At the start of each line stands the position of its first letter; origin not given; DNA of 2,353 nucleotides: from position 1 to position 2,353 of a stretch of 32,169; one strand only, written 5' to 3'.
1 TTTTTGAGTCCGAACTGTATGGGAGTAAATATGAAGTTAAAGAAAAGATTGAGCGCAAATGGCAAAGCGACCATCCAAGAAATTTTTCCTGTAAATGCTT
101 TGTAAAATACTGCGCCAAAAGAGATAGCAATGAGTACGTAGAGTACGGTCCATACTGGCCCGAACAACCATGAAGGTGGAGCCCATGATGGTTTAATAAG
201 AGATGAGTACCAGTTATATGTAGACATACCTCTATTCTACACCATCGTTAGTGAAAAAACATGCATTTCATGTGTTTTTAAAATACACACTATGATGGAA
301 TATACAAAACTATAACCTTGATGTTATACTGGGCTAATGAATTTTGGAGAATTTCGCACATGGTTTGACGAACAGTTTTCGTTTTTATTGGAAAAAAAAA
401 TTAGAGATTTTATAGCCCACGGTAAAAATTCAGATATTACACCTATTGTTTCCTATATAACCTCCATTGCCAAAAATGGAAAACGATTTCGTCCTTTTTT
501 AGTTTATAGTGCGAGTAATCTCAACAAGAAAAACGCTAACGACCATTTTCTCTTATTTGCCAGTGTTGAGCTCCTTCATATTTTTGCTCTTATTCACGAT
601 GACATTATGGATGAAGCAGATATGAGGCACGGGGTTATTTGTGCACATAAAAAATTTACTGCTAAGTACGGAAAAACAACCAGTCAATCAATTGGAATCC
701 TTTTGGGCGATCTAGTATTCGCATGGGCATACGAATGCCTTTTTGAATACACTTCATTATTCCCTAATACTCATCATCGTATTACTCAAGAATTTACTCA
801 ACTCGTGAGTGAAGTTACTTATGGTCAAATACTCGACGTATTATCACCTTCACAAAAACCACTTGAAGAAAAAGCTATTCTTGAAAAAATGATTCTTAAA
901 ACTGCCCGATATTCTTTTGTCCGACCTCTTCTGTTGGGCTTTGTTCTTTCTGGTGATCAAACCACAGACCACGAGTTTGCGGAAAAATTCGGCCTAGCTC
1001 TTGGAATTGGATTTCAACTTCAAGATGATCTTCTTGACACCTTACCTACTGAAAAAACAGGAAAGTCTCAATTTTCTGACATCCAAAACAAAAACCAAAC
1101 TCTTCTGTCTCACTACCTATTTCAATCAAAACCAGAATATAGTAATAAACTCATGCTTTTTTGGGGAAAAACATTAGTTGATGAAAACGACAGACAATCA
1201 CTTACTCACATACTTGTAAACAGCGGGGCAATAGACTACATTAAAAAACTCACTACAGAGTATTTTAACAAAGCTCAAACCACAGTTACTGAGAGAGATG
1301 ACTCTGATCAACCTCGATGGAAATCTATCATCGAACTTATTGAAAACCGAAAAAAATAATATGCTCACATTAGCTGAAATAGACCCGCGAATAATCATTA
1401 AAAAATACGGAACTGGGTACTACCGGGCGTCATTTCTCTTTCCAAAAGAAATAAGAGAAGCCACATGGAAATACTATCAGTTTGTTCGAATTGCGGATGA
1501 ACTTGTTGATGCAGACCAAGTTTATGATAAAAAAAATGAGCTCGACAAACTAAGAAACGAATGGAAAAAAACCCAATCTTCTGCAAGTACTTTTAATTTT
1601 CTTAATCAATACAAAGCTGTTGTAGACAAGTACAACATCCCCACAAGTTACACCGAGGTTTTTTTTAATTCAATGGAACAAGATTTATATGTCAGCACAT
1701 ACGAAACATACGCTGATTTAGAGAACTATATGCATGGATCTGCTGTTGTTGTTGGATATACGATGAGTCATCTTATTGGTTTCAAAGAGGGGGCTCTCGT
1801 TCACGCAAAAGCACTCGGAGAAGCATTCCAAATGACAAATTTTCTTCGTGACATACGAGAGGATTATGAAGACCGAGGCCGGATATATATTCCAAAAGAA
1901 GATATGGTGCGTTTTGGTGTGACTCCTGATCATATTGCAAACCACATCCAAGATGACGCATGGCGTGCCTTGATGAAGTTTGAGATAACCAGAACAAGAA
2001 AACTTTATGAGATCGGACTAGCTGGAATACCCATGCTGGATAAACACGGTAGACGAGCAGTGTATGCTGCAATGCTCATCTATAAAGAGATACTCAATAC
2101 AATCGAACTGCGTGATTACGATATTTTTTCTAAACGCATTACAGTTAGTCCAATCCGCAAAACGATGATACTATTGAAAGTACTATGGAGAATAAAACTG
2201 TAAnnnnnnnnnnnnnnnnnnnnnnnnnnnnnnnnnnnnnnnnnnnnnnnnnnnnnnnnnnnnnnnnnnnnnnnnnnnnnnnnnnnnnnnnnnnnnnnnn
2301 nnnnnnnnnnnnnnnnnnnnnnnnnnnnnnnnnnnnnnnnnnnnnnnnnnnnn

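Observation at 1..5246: Compact tspO / crtE-crtB-crtI / UbiA-prenyltransferase carotenoid island embedded in a minimal housekeeping genome context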

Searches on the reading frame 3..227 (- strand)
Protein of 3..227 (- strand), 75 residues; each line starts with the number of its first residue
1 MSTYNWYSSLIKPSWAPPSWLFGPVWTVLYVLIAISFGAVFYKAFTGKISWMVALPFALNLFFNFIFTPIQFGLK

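Call 7: search_protein_families(library=pfam, proteins=[window:3-227:-], max_evalue=0.01)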
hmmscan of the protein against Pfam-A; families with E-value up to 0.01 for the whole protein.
seq(75 aa): 1 family
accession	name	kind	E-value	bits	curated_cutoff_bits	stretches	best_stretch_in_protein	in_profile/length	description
PF03073.20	TspO_MBR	-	2.4e-17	63.5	24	1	3-75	20-92/145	TspO/MBR family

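Call 8: search_protein_families(library=ncbifam, proteins=[window:3-227:-], max_evalue=0.01)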
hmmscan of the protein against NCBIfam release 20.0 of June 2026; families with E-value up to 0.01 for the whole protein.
seq(75 aa): 1 family
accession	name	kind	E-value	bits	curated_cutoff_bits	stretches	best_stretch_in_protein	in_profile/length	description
NF047825.1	T-richsensTspOAlph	equivalog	2.6e-13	50.4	180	1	4-75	26-93/152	tryptophan-rich sensory protein TspO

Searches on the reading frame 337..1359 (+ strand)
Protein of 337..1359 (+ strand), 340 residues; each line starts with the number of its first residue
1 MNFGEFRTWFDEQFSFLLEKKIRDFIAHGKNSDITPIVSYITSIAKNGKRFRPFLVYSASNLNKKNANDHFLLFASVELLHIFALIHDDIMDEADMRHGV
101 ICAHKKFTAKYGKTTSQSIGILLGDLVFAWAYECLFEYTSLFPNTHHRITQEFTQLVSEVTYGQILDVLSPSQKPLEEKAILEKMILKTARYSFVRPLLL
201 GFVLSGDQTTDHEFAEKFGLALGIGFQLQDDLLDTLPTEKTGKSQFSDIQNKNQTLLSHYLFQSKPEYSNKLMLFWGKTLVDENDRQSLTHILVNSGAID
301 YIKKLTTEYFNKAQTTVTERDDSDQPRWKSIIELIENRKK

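Call 7: search_protein_families(library=pfam, proteins=[window:337-1359:+], max_evalue=0.01)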
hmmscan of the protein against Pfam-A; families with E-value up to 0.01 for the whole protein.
window:337-1359:+ (340 aa): 1 family
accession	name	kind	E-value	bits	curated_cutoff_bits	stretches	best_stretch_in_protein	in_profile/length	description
PF00348.22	polyprenyl_synt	-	3e-46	158.1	27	1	44-284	12-242/251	Polyprenyl synthetase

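Call 8: search_protein_families(library=ncbifam, proteins=[window:337-1359:+], max_evalue=0.01)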
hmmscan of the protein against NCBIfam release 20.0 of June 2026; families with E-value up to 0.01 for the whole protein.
window:337-1359:+ (340 aa): 16 families
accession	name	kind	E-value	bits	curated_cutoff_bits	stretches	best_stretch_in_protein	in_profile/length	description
NF041169.1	f2_encap_cargo4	exception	3.7e-39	134.9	450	1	45-320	47-312/334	family 2 encapsulin nanocompartment cargo protein polyprenyl transferase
NF041003.1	GGPP_syn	equivalog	1.7e-38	132.5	500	1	19-338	14-324/326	geranylgeranyl diphosphate synthase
NF040698.1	IdsA_Meth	equivalog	4.2e-35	121.5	468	1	14-326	10-313/328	short chain isoprenyl diphosphate synthase IdsA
NF042416.1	GFPPS_Mycobact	equivalog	7e-35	120.6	600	1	44-316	38-324/350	bifunctional (2E,6E)-farnesyl/geranyl diphosphate synthase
NF045485.1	FPPsyn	subfamily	1.5e-27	96.5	275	1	39-258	28-244/288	farnesyl diphosphate synthase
NF040789.2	gerfarn_diphsyn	equivalog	1.9e-26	93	560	1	73-315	87-319/345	geranylfarnesyl diphosphate synthase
TIGR02748.1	GerC3_HepT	equivalog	2.6e-26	92.5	456.55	1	44-339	39-318/319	heptaprenyl diphosphate synthase component II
TIGR02749.1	prenyl_cyano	equivalog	4.1e-23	81.9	383.2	1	47-323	43-304/322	solanesyl diphosphate synthase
NF045628.1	HxpDPsynlarge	equivalog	1.2e-22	80.3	500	1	18-325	8-295/311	hexaprenyl-diphosphate synthase large subunit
NF008140.0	PRK10888.1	equivalog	2.4e-22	79.7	412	1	28-324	23-306/323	octaprenyl diphosphate synthase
NF042417.1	NPPPS_Mycobact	equivalog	5.5e-21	74.9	600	1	45-322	53-316/335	nonaprenyl/(2E,6E)-farnesyl/geranylgeranyl diphosphat synthase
NF045685.1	GGPPSynCrtE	equivalog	6.2e-18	64.8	460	1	43-261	37-252/293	geranylgeranyl diphosphate synthase CrtE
NF007877.0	PRK10581.1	equivalog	1.8e-17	63.4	321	1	20-255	16-249/299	(2E,6E)-farnesyl diphosphate synthase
NF045549.1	GGPPsyn_IdsB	equivalog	8.7e-17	61.2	475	1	44-323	61-331/346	geranylgeranyl diphosphate synthase IdsB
NF040627.1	GFPS_Meth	equivalog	1.8e-14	53.9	600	1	18-247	12-222/285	geranylfarnesyl diphosphate synthase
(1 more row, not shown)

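Call 51: search_solved_structures(query=window:337-1359:+, max_evalue=1e-20)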
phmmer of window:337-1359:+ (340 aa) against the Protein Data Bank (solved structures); distinct sequences matched with E-value up to 1e-20: 7.
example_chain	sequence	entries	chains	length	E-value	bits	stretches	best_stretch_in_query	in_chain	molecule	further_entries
8f8f_A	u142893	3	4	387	1.1e-26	97.1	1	32-259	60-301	(2E,6E)-farnesyl diphosphate synthase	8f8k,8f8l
3oyr_A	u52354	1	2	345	1.4e-24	90.3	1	31-318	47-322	Trans-isoprenyl diphosphate synthase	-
5jfq_A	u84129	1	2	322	3.4e-24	89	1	45-325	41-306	Geranylgeranyl Pyrophosphate Synthetase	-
6kd7_A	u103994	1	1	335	7.9e-22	81.2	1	38-257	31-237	Polyprenyl synthetase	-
3lk5_A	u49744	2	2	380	3.5e-21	79.1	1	32-305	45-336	Geranylgeranyl pyrophosphate synthase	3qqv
5ze6_A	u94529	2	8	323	5.1e-21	78.5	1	31-293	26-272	Octaprenyl diphosphate synthase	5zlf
3wjk_A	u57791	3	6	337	5.8e-21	78.4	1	31-293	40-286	Octaprenyl diphosphate synthase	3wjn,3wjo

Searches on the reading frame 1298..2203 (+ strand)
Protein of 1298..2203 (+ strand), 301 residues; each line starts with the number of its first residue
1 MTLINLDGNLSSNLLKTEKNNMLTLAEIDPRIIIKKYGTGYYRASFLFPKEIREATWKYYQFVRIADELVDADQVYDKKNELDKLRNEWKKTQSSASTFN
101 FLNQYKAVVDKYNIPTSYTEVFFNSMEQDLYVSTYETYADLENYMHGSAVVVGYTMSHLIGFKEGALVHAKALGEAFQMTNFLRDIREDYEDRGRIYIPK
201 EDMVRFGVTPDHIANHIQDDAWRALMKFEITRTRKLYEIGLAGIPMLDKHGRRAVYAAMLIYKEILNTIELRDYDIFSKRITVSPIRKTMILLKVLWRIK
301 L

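Call 7: search_protein_families(library=pfam, proteins=[window:1298-2203:+], max_evalue=0.01)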
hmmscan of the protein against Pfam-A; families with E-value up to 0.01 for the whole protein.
window:1298-2203:+ (301 aa): 1 family
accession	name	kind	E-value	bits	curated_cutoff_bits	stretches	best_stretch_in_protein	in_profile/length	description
PF00494.24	SQS_PSY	-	2.9e-63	214.5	26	1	34-286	1-262/263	Squalene/phytoene synthase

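Call 8: search_protein_families(library=ncbifam, proteins=[window:1298-2203:+], max_evalue=0.01)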
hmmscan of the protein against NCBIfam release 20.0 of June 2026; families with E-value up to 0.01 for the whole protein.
window:1298-2203:+ (301 aa): 6 families
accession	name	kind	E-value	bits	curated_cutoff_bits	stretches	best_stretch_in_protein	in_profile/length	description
TIGR03465.1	HpnD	equivalog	3.8e-49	167.1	278.6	1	35-297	3-266/267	presqualene diphosphate synthase HpnD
NF045686.1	PhytoSynCyanob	equivalog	1.2e-46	159.2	550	1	31-296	25-304/310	15-cis-phytoene synthase CrtB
TIGR03464.1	HpnC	equivalog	2.3e-45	155.2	250.45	1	44-297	12-267/267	squalene synthase HpnC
NF045921.1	PhytnSynCrtBRhod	equivalog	3.9e-35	121.8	500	1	32-295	12-275/307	15-cis-phytoene synthase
NF042419.1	Phyto_syn_CrtB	equivalog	2.2e-20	73.4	480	1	41-294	18-281/306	15-cis-phytoene synthase CrtB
TIGR01559.1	squal_synth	equivalog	1.1e-05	24.8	286.75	1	50-203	26-203/337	squalene synthase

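Call 48: search_solved_structures(query=window:1361-2203:+, max_evalue=0.001)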
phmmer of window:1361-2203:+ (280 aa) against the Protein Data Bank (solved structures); distinct sequences matched with E-value up to 0.001: 12.
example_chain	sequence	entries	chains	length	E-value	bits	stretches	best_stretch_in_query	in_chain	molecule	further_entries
5iys_A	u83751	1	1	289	1e-29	106.9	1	12-274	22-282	Phytoene synthase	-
8is6_A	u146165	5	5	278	2.5e-25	92.5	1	11-272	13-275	CrtM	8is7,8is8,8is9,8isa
4hd1_A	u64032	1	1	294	8.5e-17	64.5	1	19-275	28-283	Squalene synthase HpnC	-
3ae0_A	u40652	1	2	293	3.3e-13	52.8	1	12-268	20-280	Dehydrosqualene synthase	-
4f6v_A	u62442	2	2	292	9.2e-13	51.3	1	12-268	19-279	Dehydrosqualene synthase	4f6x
4e9u_A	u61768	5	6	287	9.3e-13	51.3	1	12-268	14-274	Dehydrosqualene synthase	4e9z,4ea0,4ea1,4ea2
2zco_A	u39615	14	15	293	9.3e-13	51.3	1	12-268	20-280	Dehydrosqualene synthase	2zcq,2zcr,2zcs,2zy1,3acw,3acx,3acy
3vjd_A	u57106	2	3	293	8e-12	48.2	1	12-265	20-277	Dehydrosqualene synthase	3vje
3adz_A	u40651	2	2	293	1.2e-11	47.7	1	12-268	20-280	Dehydrosqualene synthase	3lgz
7vws_A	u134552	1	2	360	6.8e-10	41.9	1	154-240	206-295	LvqB4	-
3we9_A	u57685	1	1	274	3e-07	33.2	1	12-265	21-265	Putative phytoene/squalene synthase YisP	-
7vwt_A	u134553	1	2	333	9.6e-07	31.6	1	142-220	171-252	CqsB4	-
